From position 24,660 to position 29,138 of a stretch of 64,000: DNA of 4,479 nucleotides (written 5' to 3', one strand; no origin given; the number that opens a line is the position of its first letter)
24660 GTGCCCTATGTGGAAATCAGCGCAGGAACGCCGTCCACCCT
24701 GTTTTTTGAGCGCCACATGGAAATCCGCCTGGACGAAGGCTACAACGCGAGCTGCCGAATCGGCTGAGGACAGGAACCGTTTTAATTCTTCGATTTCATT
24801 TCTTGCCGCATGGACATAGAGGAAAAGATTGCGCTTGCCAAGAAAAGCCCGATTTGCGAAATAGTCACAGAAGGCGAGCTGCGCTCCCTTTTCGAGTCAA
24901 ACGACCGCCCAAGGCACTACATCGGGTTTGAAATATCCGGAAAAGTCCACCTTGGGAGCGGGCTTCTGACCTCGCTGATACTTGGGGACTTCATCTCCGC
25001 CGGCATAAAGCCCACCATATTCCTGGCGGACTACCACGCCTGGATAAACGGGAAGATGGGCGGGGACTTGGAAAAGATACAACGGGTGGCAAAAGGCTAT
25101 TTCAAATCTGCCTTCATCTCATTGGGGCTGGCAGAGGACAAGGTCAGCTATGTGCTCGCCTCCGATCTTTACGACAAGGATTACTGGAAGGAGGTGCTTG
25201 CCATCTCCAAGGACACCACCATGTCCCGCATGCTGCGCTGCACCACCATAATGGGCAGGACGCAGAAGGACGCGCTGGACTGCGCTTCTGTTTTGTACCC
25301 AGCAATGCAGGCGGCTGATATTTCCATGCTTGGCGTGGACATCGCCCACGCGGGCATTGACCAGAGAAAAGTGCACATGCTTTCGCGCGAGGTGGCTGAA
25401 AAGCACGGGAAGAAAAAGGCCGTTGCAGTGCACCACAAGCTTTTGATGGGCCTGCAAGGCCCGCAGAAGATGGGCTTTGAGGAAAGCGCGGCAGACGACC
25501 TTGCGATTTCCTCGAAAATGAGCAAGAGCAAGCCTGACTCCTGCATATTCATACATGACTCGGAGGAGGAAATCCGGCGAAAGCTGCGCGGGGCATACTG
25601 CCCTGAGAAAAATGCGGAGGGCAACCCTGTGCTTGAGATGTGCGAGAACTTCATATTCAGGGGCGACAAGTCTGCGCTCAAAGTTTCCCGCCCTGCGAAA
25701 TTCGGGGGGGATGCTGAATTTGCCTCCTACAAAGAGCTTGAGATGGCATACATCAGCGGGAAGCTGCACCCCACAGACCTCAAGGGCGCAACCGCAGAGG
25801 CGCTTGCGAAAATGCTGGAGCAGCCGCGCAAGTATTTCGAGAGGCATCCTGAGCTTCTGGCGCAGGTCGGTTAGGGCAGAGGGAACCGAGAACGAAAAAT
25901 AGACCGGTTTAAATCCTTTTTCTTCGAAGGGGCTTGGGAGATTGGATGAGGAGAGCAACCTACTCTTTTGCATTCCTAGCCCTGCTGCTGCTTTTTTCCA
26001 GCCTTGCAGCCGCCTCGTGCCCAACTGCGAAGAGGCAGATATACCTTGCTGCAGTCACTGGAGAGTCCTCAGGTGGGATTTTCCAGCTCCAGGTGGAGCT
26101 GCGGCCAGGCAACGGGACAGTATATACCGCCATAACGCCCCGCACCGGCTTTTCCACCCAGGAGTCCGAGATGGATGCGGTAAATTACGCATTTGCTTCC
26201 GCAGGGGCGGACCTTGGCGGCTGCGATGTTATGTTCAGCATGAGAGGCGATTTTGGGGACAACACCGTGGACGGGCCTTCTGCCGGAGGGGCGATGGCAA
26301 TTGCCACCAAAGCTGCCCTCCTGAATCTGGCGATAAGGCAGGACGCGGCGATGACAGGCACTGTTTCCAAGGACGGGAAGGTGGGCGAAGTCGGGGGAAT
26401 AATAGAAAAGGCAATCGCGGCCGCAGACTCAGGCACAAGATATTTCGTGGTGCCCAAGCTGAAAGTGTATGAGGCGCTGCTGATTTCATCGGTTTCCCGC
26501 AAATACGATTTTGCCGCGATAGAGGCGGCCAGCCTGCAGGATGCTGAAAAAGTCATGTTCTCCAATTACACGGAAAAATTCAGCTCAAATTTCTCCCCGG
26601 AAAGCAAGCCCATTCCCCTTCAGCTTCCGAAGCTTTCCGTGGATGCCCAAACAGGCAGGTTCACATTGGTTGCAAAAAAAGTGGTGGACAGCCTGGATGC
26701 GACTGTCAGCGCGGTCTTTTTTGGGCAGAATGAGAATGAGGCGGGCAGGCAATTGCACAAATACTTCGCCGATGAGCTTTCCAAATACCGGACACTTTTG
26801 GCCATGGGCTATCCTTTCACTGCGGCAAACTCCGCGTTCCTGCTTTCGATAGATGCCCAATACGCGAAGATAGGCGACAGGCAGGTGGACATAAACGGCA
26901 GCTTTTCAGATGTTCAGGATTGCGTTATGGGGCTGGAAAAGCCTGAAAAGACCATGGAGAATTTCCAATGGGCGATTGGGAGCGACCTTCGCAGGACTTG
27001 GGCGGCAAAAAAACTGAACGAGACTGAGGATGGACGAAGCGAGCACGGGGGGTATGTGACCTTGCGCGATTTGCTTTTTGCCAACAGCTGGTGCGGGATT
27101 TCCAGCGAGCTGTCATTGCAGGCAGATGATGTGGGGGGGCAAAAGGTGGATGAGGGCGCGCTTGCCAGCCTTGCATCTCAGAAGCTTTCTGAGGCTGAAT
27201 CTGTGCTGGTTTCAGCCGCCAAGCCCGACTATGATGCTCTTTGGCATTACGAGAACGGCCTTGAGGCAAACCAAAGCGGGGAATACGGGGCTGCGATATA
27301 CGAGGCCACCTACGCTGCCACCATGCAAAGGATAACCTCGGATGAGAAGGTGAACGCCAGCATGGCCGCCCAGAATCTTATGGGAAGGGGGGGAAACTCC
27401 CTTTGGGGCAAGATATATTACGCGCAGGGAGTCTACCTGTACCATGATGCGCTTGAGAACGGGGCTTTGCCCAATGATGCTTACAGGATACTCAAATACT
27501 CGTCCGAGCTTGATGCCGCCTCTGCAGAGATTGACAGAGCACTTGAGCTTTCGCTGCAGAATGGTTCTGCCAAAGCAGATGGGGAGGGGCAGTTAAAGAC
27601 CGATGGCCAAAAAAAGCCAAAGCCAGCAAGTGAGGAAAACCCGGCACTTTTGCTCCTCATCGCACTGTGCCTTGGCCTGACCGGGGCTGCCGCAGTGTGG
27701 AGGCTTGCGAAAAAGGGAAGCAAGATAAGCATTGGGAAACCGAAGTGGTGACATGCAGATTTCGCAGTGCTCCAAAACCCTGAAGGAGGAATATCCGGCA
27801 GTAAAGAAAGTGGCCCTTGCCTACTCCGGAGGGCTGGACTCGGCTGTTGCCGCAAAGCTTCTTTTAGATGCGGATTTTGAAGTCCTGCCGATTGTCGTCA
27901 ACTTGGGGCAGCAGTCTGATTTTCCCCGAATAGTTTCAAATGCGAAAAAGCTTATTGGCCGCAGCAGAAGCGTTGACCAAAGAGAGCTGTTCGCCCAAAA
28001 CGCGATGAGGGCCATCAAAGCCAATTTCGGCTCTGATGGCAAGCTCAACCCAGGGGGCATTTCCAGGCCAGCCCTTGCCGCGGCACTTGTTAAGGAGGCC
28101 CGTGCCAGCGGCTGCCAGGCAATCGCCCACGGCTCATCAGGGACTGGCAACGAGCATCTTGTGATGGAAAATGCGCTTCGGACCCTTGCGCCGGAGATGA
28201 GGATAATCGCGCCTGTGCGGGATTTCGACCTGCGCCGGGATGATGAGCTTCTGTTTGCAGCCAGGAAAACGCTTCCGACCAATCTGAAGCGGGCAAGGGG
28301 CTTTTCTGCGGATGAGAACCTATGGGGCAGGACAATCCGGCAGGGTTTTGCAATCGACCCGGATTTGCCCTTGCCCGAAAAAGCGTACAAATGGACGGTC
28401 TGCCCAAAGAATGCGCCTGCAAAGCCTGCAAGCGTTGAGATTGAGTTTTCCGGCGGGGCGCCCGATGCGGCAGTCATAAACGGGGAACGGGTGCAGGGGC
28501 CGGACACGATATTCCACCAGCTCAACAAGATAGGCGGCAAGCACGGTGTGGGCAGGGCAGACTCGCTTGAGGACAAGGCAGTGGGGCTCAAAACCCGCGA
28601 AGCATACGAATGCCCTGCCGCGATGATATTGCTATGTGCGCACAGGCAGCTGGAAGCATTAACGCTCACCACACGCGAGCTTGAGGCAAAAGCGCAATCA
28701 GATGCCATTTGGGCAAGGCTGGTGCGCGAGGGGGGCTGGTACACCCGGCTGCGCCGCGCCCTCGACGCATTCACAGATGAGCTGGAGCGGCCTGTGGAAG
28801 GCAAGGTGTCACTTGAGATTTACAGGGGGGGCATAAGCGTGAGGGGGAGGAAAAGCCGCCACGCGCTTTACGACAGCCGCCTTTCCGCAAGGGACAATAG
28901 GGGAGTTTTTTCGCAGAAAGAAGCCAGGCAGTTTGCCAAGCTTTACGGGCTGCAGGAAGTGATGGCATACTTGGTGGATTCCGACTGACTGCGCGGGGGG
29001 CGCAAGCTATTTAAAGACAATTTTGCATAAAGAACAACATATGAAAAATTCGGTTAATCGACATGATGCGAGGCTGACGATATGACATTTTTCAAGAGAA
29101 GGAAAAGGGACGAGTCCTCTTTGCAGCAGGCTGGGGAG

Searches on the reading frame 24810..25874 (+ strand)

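Call 34: search_protein_families(library=pfam, proteins=[window:24810-25874:+], max_evalue=0.001)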
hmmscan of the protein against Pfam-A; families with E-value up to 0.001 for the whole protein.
window:24810-25874:+ (354 aa): 1 family
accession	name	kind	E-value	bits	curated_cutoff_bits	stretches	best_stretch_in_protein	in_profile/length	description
PF00579.31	tRNA-synt_1b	-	2.7e-42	145.5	21.1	2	31-222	3-200/292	tRNA synthetases class I (W and Y)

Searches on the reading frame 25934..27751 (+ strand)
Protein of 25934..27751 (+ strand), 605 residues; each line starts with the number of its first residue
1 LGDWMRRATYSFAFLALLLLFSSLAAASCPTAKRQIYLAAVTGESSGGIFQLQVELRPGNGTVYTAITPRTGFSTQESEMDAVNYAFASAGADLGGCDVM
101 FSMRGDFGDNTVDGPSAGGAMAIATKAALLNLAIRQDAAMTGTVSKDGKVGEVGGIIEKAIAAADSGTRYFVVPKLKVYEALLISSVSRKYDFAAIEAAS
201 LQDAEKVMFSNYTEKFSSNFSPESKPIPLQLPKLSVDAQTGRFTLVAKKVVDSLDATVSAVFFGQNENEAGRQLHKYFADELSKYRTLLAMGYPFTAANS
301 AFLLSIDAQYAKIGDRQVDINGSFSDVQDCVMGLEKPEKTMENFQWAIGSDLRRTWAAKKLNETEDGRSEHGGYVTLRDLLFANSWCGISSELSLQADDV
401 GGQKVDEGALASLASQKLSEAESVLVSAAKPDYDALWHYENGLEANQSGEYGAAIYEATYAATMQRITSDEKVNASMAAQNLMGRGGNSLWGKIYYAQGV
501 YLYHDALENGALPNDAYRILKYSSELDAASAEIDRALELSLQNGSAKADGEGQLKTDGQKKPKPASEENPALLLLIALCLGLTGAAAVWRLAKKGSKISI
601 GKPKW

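Call 34: search_protein_families(library=pfam, proteins=[window:25934-27751:+], max_evalue=0.001)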
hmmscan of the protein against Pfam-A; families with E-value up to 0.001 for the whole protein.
window:25934-27751:+ (605 aa): 2 families
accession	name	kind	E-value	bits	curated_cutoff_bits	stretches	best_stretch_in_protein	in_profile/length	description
PF05362.19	Lon_C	-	1.4e-12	48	21.1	1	112-176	107-171/205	Lon protease (S16) C-terminal proteolytic domain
PF13541.12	ChlI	-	0.00054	20.3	27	1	119-175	63-119/121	Subunit ChlI of Mg-chelatase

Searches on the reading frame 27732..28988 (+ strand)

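Call 34: search_protein_families(library=pfam, proteins=[window:27732-28988:+], max_evalue=0.001)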
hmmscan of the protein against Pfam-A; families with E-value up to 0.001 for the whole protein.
window:27732-28988:+ (418 aa): 3 families
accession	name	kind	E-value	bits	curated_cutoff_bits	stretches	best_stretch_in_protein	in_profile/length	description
PF20979.2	Arginosuc_syn_C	-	3.1e-60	203.9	27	1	191-410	1-217/219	Arginosuccinate synthase C-terminal domain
PF00764.25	Arginosuc_synth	-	4.9e-32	111.6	27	1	26-182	1-162/162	Arginosuccinate synthase N-terminal HUP domain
PF24167.1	DUF7411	-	9.6e-05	22.5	28.7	1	26-96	2-71/194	Family of unknown function (DUF7411)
